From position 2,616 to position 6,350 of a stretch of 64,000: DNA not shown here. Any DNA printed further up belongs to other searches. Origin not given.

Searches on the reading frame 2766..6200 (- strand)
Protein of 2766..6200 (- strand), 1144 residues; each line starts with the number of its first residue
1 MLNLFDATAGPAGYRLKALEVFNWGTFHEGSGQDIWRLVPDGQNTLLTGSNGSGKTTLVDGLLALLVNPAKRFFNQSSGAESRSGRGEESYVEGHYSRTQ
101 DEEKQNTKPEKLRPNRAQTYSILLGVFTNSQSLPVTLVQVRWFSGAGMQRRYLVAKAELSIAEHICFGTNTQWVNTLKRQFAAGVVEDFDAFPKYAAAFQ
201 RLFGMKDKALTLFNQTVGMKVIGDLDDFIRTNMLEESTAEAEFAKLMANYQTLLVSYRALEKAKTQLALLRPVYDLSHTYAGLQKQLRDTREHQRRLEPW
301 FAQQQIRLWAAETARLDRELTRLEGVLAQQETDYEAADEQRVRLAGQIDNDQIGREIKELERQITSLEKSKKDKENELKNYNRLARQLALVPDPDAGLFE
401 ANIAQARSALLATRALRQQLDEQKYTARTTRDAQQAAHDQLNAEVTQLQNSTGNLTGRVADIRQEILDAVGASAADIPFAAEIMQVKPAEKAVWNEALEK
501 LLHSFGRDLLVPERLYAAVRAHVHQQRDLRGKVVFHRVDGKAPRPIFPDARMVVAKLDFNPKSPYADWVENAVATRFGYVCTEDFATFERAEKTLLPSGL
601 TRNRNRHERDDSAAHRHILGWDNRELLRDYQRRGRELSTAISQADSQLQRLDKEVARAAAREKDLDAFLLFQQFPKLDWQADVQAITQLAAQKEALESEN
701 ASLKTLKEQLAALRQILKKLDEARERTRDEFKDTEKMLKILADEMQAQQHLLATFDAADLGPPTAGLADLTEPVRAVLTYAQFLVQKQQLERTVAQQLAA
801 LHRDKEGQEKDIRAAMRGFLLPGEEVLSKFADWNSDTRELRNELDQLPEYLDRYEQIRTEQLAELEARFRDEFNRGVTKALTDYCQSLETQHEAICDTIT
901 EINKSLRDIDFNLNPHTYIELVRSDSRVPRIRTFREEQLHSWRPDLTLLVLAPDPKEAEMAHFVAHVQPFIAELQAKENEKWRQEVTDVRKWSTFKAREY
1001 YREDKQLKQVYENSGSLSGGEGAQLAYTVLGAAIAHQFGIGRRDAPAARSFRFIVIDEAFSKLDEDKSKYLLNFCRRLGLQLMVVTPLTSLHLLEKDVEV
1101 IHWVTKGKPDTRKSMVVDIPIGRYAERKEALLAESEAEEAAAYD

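Call 9: search_protein_families(library=pfam, proteins=[window:2766-6200:-], max_evalue=0.01)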
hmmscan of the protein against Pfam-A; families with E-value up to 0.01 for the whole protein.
window:2766-6200:- (1144 aa): 4 families
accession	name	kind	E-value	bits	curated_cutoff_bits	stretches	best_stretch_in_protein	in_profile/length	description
PF13558.12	SbcC_Walker_B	-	1.4e-21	76.9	27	1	985-1076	2-89/90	SbcC/RAD50-like, Walker B motif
PF13555.12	AAA_29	-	2.8e-17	62.6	27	1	16-80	1-60/61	P-loop containing region of AAA domain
PF02463.25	SMC_N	-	1.5e-06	28.3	40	1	42-1086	24-196/220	RecF/RecN/SMC N terminal domain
PF00005.33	ABC_tran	-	0.00078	20.5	25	1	39-157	8-122/137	ABC transporter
